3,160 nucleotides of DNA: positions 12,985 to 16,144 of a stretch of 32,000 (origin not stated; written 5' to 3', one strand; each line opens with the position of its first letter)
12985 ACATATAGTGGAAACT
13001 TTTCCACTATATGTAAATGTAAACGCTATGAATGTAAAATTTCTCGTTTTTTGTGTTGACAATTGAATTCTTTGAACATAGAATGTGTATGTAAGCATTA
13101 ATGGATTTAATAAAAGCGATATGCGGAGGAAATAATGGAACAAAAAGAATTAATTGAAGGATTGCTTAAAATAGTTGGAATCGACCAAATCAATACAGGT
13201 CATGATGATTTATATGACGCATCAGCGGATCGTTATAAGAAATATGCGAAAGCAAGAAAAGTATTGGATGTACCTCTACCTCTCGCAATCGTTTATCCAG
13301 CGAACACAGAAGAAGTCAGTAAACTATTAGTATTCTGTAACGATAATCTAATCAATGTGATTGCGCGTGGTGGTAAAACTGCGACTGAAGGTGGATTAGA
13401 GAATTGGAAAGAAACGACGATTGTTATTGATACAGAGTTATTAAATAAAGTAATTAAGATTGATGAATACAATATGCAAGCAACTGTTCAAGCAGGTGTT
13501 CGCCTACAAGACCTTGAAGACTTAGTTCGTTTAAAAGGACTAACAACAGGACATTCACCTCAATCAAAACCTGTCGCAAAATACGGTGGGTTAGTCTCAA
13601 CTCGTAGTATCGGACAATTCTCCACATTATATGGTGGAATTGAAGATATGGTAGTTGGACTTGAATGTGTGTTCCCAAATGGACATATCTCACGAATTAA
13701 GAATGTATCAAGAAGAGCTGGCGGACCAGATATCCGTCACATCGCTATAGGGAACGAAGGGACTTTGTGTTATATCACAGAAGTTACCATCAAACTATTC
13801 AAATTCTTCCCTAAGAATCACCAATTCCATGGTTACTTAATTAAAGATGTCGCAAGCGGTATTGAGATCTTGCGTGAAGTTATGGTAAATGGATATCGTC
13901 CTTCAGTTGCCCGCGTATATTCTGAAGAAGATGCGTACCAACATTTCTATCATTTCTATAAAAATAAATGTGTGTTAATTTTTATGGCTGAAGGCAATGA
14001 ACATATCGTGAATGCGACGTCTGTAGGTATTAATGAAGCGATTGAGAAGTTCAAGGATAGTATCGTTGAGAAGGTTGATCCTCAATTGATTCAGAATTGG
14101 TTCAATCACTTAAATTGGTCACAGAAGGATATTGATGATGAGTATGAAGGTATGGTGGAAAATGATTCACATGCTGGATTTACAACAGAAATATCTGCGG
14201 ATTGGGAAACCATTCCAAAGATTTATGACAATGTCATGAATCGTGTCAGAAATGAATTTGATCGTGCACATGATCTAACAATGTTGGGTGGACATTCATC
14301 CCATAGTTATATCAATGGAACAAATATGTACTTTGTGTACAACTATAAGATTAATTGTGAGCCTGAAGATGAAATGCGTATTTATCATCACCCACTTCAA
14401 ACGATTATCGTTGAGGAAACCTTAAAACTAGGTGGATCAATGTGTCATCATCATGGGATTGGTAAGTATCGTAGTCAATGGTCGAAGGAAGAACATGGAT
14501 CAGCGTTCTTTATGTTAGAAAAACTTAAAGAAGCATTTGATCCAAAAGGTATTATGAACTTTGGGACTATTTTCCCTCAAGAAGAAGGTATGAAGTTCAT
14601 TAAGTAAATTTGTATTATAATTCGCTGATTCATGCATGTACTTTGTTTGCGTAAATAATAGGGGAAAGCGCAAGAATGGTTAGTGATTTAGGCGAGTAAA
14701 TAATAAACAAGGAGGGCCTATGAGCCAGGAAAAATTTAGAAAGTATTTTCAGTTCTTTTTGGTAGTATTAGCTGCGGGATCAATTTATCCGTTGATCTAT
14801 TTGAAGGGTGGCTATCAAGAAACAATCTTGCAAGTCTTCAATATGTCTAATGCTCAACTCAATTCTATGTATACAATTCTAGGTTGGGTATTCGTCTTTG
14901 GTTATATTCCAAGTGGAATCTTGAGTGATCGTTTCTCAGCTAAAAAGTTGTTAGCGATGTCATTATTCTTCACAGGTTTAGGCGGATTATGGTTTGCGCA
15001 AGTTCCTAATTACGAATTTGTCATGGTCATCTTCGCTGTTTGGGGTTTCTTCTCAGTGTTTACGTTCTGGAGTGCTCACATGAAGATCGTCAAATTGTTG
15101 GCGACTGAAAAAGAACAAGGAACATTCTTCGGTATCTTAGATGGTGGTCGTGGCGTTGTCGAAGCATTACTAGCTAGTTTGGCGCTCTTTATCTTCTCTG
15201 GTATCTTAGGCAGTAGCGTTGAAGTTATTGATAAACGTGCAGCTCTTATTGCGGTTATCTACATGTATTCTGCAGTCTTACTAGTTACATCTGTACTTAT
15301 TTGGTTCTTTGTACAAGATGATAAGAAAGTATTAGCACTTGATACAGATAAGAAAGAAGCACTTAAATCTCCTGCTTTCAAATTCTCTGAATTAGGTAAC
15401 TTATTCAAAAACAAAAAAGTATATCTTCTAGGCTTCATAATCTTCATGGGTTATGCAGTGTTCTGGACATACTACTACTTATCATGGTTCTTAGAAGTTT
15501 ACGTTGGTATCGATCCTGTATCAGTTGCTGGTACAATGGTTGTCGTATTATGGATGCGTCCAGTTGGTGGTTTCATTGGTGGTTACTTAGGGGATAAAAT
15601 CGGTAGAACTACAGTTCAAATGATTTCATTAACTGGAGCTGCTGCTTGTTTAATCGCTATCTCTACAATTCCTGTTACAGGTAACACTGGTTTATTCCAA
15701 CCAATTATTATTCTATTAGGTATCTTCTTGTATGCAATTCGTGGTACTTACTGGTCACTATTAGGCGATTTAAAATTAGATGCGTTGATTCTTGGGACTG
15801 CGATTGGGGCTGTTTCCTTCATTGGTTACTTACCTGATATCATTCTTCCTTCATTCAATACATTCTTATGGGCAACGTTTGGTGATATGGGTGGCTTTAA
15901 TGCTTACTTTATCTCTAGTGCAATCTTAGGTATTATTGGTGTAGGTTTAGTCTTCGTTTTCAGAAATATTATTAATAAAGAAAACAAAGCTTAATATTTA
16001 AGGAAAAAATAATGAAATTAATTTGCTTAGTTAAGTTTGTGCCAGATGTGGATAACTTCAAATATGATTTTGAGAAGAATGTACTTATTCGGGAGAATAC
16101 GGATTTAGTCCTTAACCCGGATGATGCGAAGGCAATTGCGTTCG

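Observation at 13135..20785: Etf-coupled FAD-oxidase / SDR / FGGY-kinase / SurE operon: candidate uncharacterised anaerobic catabolic system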

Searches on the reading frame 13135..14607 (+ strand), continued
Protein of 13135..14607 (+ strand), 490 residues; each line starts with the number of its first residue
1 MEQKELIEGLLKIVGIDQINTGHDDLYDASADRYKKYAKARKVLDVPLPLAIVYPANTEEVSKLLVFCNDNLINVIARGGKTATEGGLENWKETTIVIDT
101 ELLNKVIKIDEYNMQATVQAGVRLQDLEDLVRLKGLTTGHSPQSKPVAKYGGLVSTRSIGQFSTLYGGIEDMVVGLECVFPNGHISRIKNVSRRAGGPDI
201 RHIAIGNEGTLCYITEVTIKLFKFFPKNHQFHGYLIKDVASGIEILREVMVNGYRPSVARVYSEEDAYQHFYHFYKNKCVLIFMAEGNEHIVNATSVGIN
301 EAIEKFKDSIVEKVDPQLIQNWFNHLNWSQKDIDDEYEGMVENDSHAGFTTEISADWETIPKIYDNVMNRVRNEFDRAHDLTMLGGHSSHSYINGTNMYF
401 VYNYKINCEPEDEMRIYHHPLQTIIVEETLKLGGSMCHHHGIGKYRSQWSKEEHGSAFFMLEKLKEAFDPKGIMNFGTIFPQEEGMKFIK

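Call 73: search_solved_structures(query=L083:6510-7418:+, max_evalue=1e-10, show_alignments=1)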
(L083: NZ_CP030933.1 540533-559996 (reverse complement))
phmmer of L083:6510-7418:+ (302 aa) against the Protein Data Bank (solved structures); distinct sequences matched with E-value up to 1e-10: 27.
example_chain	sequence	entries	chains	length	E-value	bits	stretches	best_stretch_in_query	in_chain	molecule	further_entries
3ppn_A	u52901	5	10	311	2.2e-95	322.5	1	8-299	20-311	Glycine betaine/carnitine/choline-binding protein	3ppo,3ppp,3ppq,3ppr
6eyg_A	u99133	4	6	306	1.6e-88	300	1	7-299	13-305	Osmotically activated L-carnitine/choline ABC transporter substrate-binding protein OpuCC | Choline binding protein OpuBC | Choline-binding protein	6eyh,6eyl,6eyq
3r6u_A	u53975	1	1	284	1e-86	294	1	25-299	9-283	Choline-binding protein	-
5nxy_A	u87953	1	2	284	2.7e-86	292.7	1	25-299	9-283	Osmotically activated L-carnitine/choline ABC transporter substrate-binding protein OpuCC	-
3o66_A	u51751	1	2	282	1.2e-84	287.3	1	24-299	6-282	Glycine betaine/carnitine/choline ABC transporter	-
7s7x_A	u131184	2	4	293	1.6e-55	191.7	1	26-295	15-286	iNicSnFR 4.0 Fluorescent Nicotine Sensor precursor binding protein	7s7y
6v1r_A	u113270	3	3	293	8.5e-55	189.3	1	26-295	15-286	iAChSnFR Fluorescent Acetylcholine Sensor V9 precursor binding protein | iAchSnFR Fluorescent Acetylcholine Sensor precursor binding protein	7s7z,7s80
7s7w_A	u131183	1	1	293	3e-54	187.5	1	26-295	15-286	iNicSnFR 3.0 Fluorescent Nicotine Sensor precursor binding protein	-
6uru_A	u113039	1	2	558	1.7e-49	171.9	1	99-295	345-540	iAChSnFR precursor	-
6efr_A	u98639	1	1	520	1.2e-48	169.1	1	98-295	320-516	iNicSnFR 1.0, a genetically encoded nicotine biosensor,Green fluorescent protein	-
7s7t_A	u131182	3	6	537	8.8e-48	166.3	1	98-295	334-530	iNicSnFR 3.0 Fluorescent Nicotine Sensor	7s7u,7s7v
6per_A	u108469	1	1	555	1.4e-44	155.8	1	99-295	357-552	iSeroSnFR, a soluble, genetically-encoded fluorescent sensor for serotonin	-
8dp6_A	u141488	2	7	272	1.5e-42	149.2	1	27-294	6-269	Osmoprotection protein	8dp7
7txl_A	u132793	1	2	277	3.1e-38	134.9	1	28-296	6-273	Choline transporter (Glycine betaine transport system permease protein)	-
9egi_A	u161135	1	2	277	4.2e-38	134.5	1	28-296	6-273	Ergothioneine transporter EgtUC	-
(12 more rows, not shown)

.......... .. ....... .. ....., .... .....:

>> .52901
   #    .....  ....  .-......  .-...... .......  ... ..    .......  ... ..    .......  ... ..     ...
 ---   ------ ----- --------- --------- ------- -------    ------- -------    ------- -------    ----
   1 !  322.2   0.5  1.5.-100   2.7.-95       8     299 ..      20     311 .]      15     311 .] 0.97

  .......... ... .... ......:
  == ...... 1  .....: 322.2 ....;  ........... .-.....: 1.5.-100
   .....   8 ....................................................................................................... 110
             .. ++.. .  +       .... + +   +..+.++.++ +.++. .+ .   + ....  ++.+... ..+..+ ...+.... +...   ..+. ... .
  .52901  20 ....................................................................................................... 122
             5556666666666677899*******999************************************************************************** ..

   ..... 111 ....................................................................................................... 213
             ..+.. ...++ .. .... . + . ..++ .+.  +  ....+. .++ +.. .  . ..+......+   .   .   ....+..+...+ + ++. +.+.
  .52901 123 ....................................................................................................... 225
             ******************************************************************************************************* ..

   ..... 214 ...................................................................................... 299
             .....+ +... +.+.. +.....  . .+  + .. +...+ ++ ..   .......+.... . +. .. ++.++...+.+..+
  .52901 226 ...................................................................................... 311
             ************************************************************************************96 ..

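Call 75: search_protein_families(library=pfam, proteins=[L047:15640-17211:+, L053:16490-18016:+, L068:15633-17102:+, L068:17288-18517:+, L032:5610-6971:+, L028:17404-18663:+, L028:18685-19506:+, L039:15796-16443:+, L039:17627-18781:+, L042:15736-16590:+], max_evalue=0.00001)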
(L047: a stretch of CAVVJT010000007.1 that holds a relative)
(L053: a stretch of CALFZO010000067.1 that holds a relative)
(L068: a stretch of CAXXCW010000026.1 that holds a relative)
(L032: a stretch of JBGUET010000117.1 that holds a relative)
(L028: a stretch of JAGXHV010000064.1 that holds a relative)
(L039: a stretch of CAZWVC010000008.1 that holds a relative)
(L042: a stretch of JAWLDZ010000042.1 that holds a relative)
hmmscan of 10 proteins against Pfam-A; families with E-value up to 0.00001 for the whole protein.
L047:15640-17211:+ (523 aa): 2 families
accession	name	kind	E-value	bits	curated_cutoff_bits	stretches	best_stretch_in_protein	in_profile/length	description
PF13378.12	MR_MLE_C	-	2.7e-62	210.8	29.4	1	134-361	3-218/219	Enolase C-terminal domain-like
PF02746.21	MR_MLE_N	-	4.2e-09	37.1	22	1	4-112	2-117/117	Mandelate racemase / muconate lactonizing enzyme, N-terminal domain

L053:16490-18016:+ (508 aa): 3 families
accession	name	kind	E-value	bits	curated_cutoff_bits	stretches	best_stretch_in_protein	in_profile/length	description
PF00107.32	ADH_zinc_N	-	5.1e-20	72.2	31.8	1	334-454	1-127/129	Zinc-binding dehydrogenase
PF13602.12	ADH_zinc_N_2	-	5.7e-16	60.1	27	1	366-490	2-134/134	Zinc-binding dehydrogenase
PF08240.17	ADH_N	-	1.9e-09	38.1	23.5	1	166-292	2-102/104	Alcohol dehydrogenase GroES-like domain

L068:15633-17102:+ (489 aa): 1 family
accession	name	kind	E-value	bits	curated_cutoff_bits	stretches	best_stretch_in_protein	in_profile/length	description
PF00875.24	DNA_photolyase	-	2.6e-19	70.2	26.6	1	38-182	1-149/164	DNA photolyase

L068:17288-18517:+ (409 aa): 2 families
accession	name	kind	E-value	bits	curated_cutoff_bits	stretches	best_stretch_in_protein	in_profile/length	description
PF00196.25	GerE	-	2.5e-13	49.9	23.5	1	348-401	2-55/57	Bacterial regulatory proteins, luxR family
PF16927.11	HisKA_7TM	-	1.6e-06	28.6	28.6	1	27-225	12-224/224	N-terminal 7TM region of histidine kinase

L032:5610-6971:+ (453 aa): 2 families
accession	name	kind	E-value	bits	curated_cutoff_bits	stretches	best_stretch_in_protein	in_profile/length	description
PF13347.12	MFS_2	-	1e-44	153.3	27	1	22-416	2-382/427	MFS/sugar transport protein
PF07690.21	MFS_1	-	2.8e-14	53.2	33.4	1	53-406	28-345/347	Major Facilitator Superfamily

L028:17404-18663:+ (419 aa): 3 families
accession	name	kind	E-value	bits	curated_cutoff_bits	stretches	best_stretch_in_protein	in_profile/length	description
PF07690.21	MFS_1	-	5.7e-17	62.1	33.4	1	40-334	27-307/347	Major Facilitator Superfamily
PF12832.13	MFS_1_like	-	2.3e-08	34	25.2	1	16-324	5-295/373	MFS_1 like family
PF01770.24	Folate_carrier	-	6.6e-07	28.8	27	1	17-185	10-177/412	Reduced folate carrier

L028:18685-19506:+ (273 aa): 8 families
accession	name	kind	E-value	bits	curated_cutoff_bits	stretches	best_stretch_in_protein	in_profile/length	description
PF00881.29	Nitroreductase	-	1.4e-18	68.1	23.5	1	82-254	1-167/167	Nitroreductase family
PF13237.11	Fer4_10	-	1.4e-08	35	25.5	1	2-49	2-53/53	4Fe-4S dicluster domain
PF13484.11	Fer4_16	-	2.9e-08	34.8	30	0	38-70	2-36/66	4Fe-4S double cluster binding domain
PF14697.11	Fer4_21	-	8.2e-08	32.7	35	0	31-70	1-40/59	4Fe-4S dicluster domain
PF25160.1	LdpA_Fe-S-bd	-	3.5e-07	30.4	27.6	0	31-55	21-45/49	LdpA Fe-S cluster-binding domain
PF00037.32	Fer4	-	6.3e-07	29.4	21.1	0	36-53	6-23/24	4Fe-4S binding domain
PF12838.12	Fer4_7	-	1.1e-06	29.5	27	1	8-52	1-52/52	4Fe-4S dicluster domain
PF13187.11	Fer4_9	-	6.2e-06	26.6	27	0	8-52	1-51/52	4Fe-4S dicluster domain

L039:15796-16443:+ (215 aa): 1 family
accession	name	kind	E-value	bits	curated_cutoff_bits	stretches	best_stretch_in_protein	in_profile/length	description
PF00300.27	His_Phos_1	-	2.7e-58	197.3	21.7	1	11-205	1-193/194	Histidine phosphatase superfamily (branch 1)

L039:17627-18781:+ (384 aa): 2 families
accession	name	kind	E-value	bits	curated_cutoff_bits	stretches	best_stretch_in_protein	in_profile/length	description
PF13469.12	Sulfotransfer_3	-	6.9e-36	125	27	1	85-334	1-214/216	Sulfotransferase family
PF00685.33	Sulfotransfer_1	-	1.3e-06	28.4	22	0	84-335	2-184/255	Sulfotransferase domain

L042:15736-16590:+ (284 aa): 0 families

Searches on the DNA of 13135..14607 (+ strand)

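Call 25: search_dna_similar(query=window:13135-14607:+, collection=ecoli_genomes, mode=distant, max_rows=5)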
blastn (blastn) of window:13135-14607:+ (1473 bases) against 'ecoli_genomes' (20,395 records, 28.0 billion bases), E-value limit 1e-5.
Records with a match: 4963; places in all: 4963; records where one place covers at least 80% of the query: 0.
Genomes with a match: 4963 of 5426; with a place that covers at least 80% of the query: 0. Places per genome that has any: lowest 1, median 1, highest 1. On chromosomes: 4963 places; on plasmids: 0.
Best place of each record, by identity: 60-80% 4963.
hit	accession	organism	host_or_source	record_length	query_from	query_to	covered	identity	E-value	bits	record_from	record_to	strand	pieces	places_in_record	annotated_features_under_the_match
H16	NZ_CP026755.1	Escherichia coli strain AR_0077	missing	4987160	310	903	40%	66.4%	5e-38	168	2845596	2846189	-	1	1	ygcU: FAD-binding oxidoreductase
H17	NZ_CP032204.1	Escherichia coli strain AR_0013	missing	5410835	310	903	40%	66.3%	2e-36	164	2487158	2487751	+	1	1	ygcU: FAD-binding oxidoreductase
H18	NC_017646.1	Escherichia coli O7:K1 str. CE10 strain CE10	Homo sapiens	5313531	310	903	40%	66.3%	2e-36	164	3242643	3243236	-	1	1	ygcU: FAD-binding oxidoreductase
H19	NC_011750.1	Escherichia coli IAI39 strain IAI39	-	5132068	310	903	40%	66.3%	2e-36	164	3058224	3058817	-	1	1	ygcU: FAD-binding oxidoreductase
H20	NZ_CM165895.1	Escherichia coli strain N32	Homo sapiens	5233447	310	903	40%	66.3%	2e-36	164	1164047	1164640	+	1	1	ygcU: FAD-binding oxidoreductase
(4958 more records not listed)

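Call 27: get_annotated_region(hit=H19, flank=11000)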
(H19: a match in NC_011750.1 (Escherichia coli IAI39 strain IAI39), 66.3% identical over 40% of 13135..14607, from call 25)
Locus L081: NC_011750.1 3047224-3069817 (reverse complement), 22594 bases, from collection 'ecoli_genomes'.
description: Escherichia coli IAI39, complete sequence
organism: Escherichia coli IAI39 strain IAI39 (NCBI taxid 585057)
replicon: chromosome; assembly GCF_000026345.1
host: -; source: -; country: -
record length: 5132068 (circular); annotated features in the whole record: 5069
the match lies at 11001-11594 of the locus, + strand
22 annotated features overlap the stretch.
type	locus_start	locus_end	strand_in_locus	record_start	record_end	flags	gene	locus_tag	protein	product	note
CDS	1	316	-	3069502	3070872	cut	-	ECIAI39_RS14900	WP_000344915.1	sucrose-specific PTS transporter subunit IIBC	-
CDS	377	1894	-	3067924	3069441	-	-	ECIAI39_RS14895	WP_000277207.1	carbohydrate porin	-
CDS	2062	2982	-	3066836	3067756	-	-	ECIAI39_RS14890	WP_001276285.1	aminoimidazole riboside kinase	-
CDS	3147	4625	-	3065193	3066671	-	ygcE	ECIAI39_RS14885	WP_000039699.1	FGGY-family carbohydrate kinase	-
CDS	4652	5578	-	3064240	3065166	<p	-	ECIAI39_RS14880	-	MFS transporter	incomplete; partial in the middle of a contig; missing N-terminus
CDS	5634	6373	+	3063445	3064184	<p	-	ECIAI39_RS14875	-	IS3-like element IS629 family transposase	frameshifted; incomplete; partial in the middle of a contig; missing C-terminus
sequence_feature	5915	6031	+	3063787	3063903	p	-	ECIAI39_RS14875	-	-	AL1L pseudoknot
CDS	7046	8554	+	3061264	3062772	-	ltrA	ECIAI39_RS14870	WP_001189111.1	group II intron reverse transcriptase/maturase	-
CDS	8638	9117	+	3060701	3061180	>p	-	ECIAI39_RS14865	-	IS3 family transposase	incomplete; partial in the middle of a contig; missing N-terminus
CDS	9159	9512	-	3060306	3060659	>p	-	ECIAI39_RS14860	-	MFS transporter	incomplete; partial in the middle of a contig; missing C-terminus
CDS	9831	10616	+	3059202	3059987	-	ygcW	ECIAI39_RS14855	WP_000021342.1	SDR family oxidoreductase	-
CDS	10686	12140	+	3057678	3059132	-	ygcU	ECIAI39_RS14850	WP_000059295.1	FAD-binding oxidoreductase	-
CDS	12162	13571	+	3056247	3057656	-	ygcS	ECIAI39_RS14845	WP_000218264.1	MFS transporter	-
CDS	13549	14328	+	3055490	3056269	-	ygcR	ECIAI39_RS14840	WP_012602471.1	electron transfer flavoprotein subunit beta/FixA family protein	-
CDS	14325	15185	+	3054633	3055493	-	ygcQ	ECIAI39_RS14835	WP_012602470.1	electron transfer flavoprotein subunit alpha/FixB family protein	-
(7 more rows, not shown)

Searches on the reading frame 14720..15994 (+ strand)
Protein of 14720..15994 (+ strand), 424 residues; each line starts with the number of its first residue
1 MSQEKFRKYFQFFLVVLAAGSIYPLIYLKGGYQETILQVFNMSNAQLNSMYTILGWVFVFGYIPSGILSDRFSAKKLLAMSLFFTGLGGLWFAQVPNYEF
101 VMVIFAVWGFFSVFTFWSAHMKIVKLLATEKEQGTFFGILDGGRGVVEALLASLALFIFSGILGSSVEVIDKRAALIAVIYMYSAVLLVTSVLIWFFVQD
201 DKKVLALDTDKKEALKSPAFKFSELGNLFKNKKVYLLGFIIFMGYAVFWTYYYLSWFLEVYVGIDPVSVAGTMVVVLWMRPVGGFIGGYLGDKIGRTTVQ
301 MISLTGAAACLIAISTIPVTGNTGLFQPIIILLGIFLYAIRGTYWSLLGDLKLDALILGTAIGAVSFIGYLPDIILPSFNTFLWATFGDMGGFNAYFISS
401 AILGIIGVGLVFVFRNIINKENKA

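Call 3: search_protein_families(library=pfam, proteins=[window:14720-15994:+])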
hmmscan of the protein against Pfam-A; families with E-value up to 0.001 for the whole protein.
window:14720-15994:+ (424 aa): 2 families
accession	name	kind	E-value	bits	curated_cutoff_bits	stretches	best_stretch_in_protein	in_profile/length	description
PF07690.21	MFS_1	-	5.2e-28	98.4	33.4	1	13-375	6-345/347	Major Facilitator Superfamily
PF12832.13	MFS_1_like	-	0.00019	21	25.2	0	153-319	135-299/373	MFS_1 like family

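Call 4: search_protein_families(library=ncbifam, proteins=[window:14720-15994:+])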
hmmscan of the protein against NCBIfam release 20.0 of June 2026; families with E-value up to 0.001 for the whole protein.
window:14720-15994:+ (424 aa): 10 families
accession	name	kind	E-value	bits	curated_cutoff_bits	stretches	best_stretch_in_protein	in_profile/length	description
TIGR00893.1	2A0114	subfamily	3.1e-14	52.7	395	1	37-406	21-393/399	D-galactonate transporter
TIGR00881.1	2A0104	subfamily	2.6e-11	43.2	407.75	1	36-374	21-360/379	phosphoglycerate transporter protein PgtP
NF049980.1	SfMCT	equivalog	1.6e-08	33.6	320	1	26-335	18-314/378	L-lactate MFS transporter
TIGR00883.1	2A0106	subfamily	2.6e-07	30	443.45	1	251-334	18-102/400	metabolite/H+ symporter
TIGR00886.1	2A0108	subfamily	7.2e-07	28.6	311.7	1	36-337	28-334/368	NarK family nitrate/nitrite MFS transporter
NF007927.0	PRK10642.1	equivalog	3.6e-05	22.7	544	1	256-334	55-133/500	glycine betaine/L-proline transporter ProP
NF007710.0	PRK10406.1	subfamily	7.9e-05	21.9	550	1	240-335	36-131/432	MFS family transporter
TIGR00898.1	2A0119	subfamily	0.00011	21.2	550.75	1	58-113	139-194/506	cation transport protein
NF038246.1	bile_salt_MFS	equivalog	0.00019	20.5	400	1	35-140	256-358/408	conjugated bile salt MFS transporter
NF011656.1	PRK15075.1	subfamily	0.00036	19.5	445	1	272-337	53-118/419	tricarballylate/proton symporter TcuC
